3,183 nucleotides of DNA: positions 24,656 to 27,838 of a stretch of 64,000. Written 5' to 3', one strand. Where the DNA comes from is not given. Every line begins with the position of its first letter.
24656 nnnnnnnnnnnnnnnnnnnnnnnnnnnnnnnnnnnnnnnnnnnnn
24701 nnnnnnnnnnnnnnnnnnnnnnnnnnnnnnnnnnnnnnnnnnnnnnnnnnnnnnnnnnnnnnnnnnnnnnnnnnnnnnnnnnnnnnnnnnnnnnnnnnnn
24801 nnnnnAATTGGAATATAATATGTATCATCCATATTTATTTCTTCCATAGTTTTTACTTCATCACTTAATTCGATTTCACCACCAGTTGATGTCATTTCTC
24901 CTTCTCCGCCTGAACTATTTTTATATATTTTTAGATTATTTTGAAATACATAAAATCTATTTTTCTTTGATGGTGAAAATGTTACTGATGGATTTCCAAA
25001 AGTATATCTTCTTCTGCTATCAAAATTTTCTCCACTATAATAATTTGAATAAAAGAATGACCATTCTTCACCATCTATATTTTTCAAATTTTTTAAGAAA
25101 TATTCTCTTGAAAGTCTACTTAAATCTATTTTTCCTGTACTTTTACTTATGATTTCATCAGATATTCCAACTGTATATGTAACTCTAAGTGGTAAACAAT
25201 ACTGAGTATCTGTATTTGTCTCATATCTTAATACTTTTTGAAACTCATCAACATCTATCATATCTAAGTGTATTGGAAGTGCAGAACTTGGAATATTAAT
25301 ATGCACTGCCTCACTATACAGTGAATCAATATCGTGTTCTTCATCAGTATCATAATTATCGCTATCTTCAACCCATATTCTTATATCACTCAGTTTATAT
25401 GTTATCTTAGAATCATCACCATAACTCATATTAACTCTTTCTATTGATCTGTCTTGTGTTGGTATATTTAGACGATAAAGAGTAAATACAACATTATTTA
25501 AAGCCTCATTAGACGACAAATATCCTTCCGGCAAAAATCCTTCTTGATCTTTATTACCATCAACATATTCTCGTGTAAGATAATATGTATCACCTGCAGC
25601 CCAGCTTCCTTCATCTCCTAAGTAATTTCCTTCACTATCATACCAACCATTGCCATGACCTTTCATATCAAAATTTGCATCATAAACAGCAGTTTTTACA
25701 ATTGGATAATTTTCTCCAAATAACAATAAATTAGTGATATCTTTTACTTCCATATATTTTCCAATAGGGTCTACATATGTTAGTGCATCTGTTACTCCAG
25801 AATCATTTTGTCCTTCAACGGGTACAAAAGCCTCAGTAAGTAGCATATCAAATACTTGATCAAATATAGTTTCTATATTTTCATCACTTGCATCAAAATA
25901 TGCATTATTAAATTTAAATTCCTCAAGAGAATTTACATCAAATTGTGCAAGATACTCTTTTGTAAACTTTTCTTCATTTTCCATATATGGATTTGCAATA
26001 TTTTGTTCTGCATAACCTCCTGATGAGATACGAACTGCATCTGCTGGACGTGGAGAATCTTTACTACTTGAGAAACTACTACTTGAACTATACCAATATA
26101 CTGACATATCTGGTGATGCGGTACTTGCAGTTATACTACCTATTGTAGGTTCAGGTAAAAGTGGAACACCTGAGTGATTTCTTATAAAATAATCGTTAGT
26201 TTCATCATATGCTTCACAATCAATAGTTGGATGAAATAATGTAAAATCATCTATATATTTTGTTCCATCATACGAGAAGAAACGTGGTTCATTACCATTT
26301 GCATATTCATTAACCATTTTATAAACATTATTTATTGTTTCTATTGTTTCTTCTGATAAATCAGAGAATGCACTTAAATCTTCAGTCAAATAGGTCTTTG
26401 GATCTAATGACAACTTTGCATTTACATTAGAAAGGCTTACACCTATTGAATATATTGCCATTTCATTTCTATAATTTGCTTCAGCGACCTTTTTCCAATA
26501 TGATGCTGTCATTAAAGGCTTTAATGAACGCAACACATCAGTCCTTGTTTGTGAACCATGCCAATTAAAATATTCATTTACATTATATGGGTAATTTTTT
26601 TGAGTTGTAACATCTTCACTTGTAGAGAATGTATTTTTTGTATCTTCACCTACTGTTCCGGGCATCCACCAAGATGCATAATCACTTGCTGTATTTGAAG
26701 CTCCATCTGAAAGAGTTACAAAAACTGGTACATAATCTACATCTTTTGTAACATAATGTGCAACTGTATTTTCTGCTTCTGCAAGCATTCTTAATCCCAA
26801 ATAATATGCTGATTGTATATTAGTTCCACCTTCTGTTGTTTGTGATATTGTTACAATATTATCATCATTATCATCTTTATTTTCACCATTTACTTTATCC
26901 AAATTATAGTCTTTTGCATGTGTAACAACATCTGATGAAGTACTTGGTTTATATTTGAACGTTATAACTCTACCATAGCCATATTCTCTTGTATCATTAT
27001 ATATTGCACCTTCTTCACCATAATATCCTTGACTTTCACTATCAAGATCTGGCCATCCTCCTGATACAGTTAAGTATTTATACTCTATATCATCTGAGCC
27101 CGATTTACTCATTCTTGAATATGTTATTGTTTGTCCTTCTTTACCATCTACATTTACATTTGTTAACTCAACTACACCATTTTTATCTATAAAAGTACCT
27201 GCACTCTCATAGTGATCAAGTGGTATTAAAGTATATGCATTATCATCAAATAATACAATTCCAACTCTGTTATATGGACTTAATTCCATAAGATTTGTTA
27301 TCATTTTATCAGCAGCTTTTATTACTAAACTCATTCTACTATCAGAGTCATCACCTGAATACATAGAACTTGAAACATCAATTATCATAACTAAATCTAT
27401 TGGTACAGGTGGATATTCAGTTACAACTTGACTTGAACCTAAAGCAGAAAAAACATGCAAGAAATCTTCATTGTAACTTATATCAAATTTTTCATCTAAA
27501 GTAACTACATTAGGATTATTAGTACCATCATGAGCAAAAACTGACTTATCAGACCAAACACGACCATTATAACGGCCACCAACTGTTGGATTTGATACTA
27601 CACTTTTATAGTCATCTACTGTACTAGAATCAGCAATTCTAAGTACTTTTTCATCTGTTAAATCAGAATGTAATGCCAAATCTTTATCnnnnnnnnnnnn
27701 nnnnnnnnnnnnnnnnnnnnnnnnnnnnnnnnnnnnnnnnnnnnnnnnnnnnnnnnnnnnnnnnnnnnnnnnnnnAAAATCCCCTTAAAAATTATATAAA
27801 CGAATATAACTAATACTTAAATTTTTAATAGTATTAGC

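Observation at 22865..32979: Tandem giant VWA adhesin paralogs are mosaics: shared leader and stalk, swapped ligand-binding head, and a 478-nt zero-mismatch block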

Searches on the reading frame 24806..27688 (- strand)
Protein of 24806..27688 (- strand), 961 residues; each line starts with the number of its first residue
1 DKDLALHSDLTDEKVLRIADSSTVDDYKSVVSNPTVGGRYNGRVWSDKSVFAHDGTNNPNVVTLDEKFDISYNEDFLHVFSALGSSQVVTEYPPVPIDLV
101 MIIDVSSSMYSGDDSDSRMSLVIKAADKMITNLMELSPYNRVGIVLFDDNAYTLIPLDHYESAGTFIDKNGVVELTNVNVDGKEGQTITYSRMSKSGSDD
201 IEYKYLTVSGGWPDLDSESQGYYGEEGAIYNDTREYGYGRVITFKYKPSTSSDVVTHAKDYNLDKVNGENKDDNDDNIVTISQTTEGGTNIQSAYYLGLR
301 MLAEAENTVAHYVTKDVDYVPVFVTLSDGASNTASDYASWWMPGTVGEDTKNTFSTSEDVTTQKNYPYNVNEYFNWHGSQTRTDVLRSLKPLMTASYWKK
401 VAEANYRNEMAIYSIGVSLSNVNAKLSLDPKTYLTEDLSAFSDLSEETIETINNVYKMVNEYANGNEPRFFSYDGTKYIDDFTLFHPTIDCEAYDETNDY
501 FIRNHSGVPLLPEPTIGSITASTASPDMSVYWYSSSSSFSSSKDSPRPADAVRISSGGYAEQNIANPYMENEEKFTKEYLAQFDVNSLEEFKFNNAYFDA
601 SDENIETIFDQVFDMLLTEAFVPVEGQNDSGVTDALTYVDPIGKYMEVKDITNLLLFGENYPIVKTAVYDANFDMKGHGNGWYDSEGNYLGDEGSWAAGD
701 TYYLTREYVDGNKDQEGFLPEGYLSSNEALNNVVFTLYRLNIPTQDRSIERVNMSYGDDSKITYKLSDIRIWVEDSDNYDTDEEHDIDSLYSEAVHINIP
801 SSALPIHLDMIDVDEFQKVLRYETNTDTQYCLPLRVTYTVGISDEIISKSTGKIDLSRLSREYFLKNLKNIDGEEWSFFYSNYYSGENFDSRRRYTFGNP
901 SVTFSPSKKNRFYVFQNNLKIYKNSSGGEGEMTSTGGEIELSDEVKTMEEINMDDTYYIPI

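Call 45: predict_structure(alignment_id=A2)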
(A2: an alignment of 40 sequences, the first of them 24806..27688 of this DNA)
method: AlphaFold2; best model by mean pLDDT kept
length: 961 residues; sequences in the alignment: 40
mean_pLDDT: 73.3   pTM: 0.68
mean pLDDT of the five models: 73.3, 72.8, 72.5, 71.3, 69.2
residues with pLDDT >= 90: 249; 70-90: 377; 50-70: 132; < 50: 203
segments of 3 or more residues with pLDDT < 50: 1-11, 169-198, 212-237, 258-275, 346-379, 491-509, 521-571, 889-892, 929-936
pLDDT, mean of each block of 10 residues (from residue 1): 36 70 82 63 87 87 91 95 90 88 87 71 93 89 88 84 68 40 43 47 77 42 33 45 75 50 40 55 75 91 87 82 93 65 54 36 34 42 80 93 90 93 89 88 85 90 84 68 69 43 42 57 43 32 32 29 39 67 88 93 91 83 86 90 92 96 95 85 92 91 85 70 66 91 91 86 92 84 58 92 92 82 88 96 89 84 83 84 64 59 85 65 69 48 85 77 57
secondary structure, 60 per line:
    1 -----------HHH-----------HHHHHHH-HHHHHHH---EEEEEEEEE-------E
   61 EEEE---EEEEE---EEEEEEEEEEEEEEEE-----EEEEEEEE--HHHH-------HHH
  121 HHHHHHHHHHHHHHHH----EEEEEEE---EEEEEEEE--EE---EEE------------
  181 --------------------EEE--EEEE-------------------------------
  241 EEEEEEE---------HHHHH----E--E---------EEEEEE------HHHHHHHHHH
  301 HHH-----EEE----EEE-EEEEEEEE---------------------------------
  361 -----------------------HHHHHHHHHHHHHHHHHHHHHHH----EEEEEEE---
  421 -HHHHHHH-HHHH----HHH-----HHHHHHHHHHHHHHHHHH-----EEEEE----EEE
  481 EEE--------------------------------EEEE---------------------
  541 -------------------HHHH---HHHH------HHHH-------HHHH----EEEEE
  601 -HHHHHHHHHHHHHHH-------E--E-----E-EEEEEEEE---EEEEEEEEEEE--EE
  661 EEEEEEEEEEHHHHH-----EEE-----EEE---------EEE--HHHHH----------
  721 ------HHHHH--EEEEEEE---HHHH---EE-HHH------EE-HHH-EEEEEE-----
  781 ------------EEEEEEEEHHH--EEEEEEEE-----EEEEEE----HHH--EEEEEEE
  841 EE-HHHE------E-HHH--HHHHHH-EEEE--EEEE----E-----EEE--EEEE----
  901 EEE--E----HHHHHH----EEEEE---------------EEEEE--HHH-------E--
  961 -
elements in order (helices of 4 or more, strands of 3 or more residues): H26-32 H34-40 E44-52 E60-64 E68-72 E76-91 E97-104 H107-110 H118-136 E141-147 E151-158 E166-168 E201-203 E206-209 E241-247 H257-261 E279-284 H291-303 E309-311 E316-318 E320-327 H384-406 E411-417 H422-428 H430-433 H446-463 E469-473 E478-483 E516-519 H560-563 H567-570 H577-580 H588-591 E596-600 H602-616 E635-642 E646-656 E659-670 H671-675 E681-683 E689-691 E701-703 H706-710 H727-731 E734-740 H744-747 E770-775 E793-800 E806-813 E819-824 E834-842 H861-866 E868-871 E874-877 E888-890 E893-896 E901-903 H911-916 E921-925 E941-945

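Call 50: fold_search(model_id=the predicted structure, library=pdb)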
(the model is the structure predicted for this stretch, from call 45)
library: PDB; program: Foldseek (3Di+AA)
matches with E <= 10: 358; with E <= 0.001: 6
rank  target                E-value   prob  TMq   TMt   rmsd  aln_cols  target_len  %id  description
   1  7w6b                  1.2e-07  1.00  0.20  0.24  27.8       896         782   12  Crystal Structure of PitA from pilus islet-2 of Streptococcus oralis (released 2022-06-01)
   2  3txa                  5.2e-06  0.97  0.13  0.20  24.4       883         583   12  Structural Analysis of Adhesive Tip pilin, GBS104 from Group B Streptococcus agalactiae (released 2013-03-27)
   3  6m48_B                2.2e-05  1.00  0.20  0.23  14.9       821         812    9  Crystal structure of pilus adhesin, SpaC from Lactobacillus rhamnosus GG - P21212 form (released 2020-07-29)
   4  2ww8                  4.4e-05  0.98  0.16  0.18  18.7       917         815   10  Structure of the pilus adhesin (RrgA) from Streptococcus pneumoniae (released 2010-01-19)
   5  6m48_A                6.5e-05  1.00  0.18  0.20  13.6       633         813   11  Crystal structure of pilus adhesin, SpaC from Lactobacillus rhamnosus GG - P21212 form (released 2020-07-29)
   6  6to1                  7.6e-04  0.99  0.06  0.10  11.1       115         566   18  Crystal structure of three N-terminal domains of the type V pili tip protein Mfa5 from Porphyromonas gingivalis (released 2020-12-02)
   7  9c4f_I                1.2e-03  1.00  0.13  0.57  11.5       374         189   10  Infectious B19V capsid (released 2024-10-16)
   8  6fpy_A                1.4e-03  0.99  0.13  0.20  17.7       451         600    9  Inter-alpha-inhibitor heavy chain 1, wild type (released 2019-02-27)
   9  6fpz_A                2.5e-03  0.99  0.13  0.20  18.0       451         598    9  Inter-alpha-inhibitor heavy chain 1, D298A (released 2019-02-27)
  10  7n1o                  2.7e-03  1.00  0.13  0.45  11.0       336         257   10  The von Willebrand factor A domain of human capillary morphogenesis gene II, flexibly fused to the 1TEL crystallization  (released 2021-06-09)
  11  6fpy_B                2.7e-03  0.99  0.13  0.20  13.9       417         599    9  Inter-alpha-inhibitor heavy chain 1, wild type (released 2019-02-27)
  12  9ykb_B                3.5e-03  1.00  0.12  0.41  12.2       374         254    9  The von Willebrand factor A domain of human capillary morphogenesis gene II, fused to the 1TEL crystallization chapero (released 2025-10-22)
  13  9no5_C                3.7e-03  1.00  0.13  0.56  11.4       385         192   12  Crystal structure of vWFA domain from LapA adhesin of Pseudomonas fluorescens (released 2026-04-01)
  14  9ykb_A                4.2e-03  1.00  0.12  0.41   8.9       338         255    9  The von Willebrand factor A domain of human capillary morphogenesis gene II, fused to the 1TEL crystallization chapero (released 2025-10-22)
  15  9no5_A                4.4e-03  0.99  0.13  0.54  12.4       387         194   13  Crystal structure of vWFA domain from LapA adhesin of Pseudomonas fluorescens (released 2026-04-01)
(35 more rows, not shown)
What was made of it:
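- On Sortase-assembled pilus tip adhesin with VWA domain (RrgA/GBS104/SpaC/PitA type): A: PitA 1.2e-7, GBS104 5e-6, SpaC 2e-5, RrgA 4e-5 (call 50).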

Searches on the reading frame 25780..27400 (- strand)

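Call 35: find_homologous_proteins(query=window:25780-27400:-, max_evalue=0.00001)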
Query window:25780-27400:- (540 aa): 1 proteins with E <= 0.00001 among 8000 candidates.
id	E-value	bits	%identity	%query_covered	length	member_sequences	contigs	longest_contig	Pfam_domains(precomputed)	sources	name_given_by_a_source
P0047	2.9e-48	183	34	69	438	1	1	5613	PF00092.35,PF13519.13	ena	-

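Call 48: search_protein_representatives(protein=window:25780-27400:-)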
Query: 540 residues. Proteins with E-value up to 0.001 (for the whole library): 108; up to 1e-10: 21; up to 1e-30: 4. The best 108 are listed.
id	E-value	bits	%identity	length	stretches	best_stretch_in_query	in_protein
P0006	1.0e-102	361.3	46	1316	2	68-539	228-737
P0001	2.3e-101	356.8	45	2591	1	1-539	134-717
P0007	1.1e-84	301.9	51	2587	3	180-347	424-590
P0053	7.3e-37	144.1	45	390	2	176-335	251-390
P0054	1.4e-18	83.7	34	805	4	182-249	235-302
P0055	3.8e-16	75.7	33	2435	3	1-72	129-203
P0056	1.6e-15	73.6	33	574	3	1-69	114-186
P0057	4.2e-15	72.3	35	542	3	186-251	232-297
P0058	1.4e-14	70.5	37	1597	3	182-249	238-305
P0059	1.5e-14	70.5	37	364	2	184-253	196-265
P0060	2.5e-14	69.7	30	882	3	486-537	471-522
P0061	6.1e-14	68.4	36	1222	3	192-399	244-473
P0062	1.0e-13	67.7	39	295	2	1-66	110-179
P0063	2.3e-13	66.5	40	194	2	178-253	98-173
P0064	3.6e-13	65.9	33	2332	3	1-67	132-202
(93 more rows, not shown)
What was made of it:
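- Tried and rejected: The exhaustive search showed head class A is truly rare: 4 proteins at E <= 1e-30 among 1.84 billion representatives (call 48).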
